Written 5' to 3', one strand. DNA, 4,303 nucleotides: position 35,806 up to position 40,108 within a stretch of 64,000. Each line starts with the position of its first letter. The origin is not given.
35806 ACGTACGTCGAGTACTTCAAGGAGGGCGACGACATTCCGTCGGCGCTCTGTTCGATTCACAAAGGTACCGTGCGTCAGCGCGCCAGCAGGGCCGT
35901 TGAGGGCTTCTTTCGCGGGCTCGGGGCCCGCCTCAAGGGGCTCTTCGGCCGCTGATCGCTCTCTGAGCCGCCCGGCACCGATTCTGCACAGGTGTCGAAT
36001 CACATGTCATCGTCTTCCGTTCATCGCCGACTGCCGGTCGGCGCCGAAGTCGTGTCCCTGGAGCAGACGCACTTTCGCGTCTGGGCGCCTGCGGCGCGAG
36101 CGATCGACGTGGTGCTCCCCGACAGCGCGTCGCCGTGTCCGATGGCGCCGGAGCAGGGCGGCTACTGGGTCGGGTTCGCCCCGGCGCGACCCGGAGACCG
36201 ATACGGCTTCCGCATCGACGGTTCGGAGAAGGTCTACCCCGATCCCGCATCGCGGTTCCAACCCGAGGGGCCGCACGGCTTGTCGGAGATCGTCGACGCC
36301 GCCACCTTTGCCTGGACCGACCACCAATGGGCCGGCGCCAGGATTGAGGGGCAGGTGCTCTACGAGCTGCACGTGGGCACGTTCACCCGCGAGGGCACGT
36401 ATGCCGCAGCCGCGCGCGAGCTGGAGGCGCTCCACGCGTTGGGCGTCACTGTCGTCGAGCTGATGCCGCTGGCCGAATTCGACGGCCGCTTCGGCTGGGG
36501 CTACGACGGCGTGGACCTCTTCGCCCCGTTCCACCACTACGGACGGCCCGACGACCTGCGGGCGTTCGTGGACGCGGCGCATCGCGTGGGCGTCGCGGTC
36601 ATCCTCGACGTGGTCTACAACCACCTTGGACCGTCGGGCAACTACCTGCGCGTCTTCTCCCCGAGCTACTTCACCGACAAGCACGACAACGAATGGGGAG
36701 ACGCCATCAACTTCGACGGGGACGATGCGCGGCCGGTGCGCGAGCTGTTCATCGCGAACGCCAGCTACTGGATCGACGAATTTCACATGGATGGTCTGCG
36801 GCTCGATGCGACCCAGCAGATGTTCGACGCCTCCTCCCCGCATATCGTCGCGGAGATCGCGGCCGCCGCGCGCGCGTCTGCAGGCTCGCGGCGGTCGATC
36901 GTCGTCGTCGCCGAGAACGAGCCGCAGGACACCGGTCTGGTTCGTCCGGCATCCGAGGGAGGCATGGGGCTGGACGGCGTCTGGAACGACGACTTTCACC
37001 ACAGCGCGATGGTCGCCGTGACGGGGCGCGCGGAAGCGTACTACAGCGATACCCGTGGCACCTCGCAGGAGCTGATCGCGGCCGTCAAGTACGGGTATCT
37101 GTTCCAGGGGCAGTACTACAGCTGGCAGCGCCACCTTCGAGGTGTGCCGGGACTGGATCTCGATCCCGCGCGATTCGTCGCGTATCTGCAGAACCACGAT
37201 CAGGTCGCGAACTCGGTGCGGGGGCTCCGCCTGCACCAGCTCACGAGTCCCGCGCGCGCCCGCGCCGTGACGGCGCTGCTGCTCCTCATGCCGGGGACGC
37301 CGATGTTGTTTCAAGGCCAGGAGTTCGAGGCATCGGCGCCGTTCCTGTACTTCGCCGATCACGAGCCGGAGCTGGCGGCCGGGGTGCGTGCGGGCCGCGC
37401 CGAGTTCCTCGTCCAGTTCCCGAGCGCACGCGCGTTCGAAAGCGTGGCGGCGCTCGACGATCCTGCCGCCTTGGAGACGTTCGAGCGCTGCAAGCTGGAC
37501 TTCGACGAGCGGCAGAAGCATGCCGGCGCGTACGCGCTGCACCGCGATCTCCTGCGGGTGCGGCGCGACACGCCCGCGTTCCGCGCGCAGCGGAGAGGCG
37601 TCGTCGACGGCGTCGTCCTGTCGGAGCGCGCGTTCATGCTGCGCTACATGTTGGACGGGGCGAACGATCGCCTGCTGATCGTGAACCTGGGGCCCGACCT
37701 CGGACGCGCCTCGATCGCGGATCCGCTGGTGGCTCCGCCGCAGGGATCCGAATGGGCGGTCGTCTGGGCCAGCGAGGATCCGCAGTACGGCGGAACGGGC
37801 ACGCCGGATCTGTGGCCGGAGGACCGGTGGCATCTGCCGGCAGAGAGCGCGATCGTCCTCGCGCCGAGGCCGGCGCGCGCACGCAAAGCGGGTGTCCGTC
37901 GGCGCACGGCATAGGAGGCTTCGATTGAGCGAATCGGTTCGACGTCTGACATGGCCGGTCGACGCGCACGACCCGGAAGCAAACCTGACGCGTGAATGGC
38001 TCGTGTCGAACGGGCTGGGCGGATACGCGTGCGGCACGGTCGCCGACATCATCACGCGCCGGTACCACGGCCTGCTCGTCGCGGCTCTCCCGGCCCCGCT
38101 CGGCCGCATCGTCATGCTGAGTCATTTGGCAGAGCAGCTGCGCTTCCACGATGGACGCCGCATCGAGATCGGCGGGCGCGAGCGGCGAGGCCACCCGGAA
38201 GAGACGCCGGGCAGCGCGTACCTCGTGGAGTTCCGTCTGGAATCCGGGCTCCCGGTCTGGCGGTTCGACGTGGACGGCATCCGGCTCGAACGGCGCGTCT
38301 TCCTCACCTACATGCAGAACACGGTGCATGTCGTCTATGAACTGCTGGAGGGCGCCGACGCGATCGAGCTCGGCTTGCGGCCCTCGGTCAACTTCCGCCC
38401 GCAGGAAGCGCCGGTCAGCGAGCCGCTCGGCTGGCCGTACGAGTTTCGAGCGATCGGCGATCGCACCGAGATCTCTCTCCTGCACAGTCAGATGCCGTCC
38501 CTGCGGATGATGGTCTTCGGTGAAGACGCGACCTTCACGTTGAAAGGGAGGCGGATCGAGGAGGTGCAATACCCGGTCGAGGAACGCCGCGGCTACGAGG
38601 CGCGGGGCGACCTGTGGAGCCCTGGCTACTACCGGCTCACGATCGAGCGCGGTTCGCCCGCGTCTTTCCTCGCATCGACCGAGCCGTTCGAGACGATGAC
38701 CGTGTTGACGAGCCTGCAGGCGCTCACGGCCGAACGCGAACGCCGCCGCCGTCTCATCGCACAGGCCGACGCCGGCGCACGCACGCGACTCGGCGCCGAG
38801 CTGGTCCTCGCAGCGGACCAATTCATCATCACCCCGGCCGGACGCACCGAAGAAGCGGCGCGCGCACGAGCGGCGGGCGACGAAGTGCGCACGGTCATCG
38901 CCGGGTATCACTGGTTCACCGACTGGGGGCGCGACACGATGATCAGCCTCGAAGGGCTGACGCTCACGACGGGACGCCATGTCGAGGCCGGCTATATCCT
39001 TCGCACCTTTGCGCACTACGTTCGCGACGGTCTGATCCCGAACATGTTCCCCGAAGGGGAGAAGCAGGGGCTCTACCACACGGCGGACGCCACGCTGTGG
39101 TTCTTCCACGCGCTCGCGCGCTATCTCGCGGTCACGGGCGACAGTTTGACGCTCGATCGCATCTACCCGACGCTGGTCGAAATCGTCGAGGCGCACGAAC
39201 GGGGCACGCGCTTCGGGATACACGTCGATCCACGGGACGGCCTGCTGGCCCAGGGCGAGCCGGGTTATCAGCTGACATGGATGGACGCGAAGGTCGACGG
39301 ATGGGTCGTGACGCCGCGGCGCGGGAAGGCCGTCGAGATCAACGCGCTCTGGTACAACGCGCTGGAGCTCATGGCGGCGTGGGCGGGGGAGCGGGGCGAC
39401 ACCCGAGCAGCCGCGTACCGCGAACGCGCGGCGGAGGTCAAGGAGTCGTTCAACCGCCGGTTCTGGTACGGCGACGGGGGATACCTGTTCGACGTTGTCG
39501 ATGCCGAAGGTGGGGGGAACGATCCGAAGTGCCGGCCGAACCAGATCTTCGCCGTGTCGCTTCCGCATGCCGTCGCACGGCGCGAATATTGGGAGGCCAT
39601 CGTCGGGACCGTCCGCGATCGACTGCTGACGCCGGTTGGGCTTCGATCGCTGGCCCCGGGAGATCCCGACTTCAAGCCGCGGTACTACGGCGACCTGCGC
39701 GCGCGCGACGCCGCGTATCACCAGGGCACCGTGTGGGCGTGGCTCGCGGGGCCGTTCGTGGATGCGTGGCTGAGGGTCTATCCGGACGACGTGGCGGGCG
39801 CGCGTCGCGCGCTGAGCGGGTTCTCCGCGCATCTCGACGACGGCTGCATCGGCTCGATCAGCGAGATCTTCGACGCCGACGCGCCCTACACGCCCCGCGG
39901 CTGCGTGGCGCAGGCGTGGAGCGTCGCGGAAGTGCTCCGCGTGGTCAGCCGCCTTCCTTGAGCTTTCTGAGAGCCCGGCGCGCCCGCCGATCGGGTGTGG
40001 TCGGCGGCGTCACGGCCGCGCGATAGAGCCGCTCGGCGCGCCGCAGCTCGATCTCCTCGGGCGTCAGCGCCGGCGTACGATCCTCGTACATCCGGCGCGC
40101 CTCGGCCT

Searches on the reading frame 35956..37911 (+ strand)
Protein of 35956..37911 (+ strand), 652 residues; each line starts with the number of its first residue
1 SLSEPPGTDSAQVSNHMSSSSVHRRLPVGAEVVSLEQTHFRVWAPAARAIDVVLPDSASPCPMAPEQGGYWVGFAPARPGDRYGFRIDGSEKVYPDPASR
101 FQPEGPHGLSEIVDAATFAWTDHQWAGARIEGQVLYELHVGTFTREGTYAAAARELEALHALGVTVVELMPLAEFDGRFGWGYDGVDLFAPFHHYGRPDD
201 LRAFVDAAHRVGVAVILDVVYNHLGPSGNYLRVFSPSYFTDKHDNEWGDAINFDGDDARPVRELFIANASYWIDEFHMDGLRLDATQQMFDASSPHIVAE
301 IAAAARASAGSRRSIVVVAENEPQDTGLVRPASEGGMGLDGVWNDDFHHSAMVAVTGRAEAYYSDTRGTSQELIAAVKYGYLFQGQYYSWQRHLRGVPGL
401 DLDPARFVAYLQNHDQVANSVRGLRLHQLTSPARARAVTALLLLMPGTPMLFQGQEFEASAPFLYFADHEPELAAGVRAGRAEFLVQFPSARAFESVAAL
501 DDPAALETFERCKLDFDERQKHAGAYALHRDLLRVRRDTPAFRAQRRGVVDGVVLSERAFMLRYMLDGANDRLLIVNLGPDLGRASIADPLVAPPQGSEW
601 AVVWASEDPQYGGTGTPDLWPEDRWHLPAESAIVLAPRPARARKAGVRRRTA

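Call 56: search_protein_families(library=pfam, proteins=[window:35956-37911:+], max_evalue=0.0001)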
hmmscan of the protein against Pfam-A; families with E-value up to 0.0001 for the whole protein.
window:35956-37911:+ (652 aa): 3 families
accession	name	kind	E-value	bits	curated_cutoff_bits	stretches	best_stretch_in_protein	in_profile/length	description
PF00128.31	Alpha-amylase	-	9.7e-17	61.8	22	1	147-231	16-99/446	Alpha amylase, catalytic domain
PF11941.14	DUF3459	-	4e-13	50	22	1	528-634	1-89/90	Domain of unknown function (DUF3459)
PF02922.24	CBM_48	-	3.8e-08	34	22.4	1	28-91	2-72/83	Carbohydrate-binding module 48 (Isoamylase N-terminal domain)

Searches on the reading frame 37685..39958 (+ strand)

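Call 56: search_protein_families(library=pfam, proteins=[window:37685-39958:+], max_evalue=0.0001)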
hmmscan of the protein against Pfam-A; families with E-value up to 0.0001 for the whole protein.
window:37685-39958:+ (758 aa): 4 families
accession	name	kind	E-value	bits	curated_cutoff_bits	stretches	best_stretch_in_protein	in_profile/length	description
PF06202.20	GDE_C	-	3.7e-127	424.7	21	1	392-752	11-367/367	Amylo-alpha-1,6-glucosidase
PF12439.13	GDE_N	-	2.3e-58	197.7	27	1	103-324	1-216/219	Glycogen debranching enzyme N terminal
PF22422.2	MGH1-like_GH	-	1.2e-08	35.4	27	1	543-687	166-300/356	Mannosylglycerate hydrolase MGH1-like glycoside hydrolase domain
PF17389.8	Bac_rhamnosid6H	-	2.5e-05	24.2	24.5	1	414-600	44-220/339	Bacterial alpha-L-rhamnosidase 6 hairpin glycosidase domain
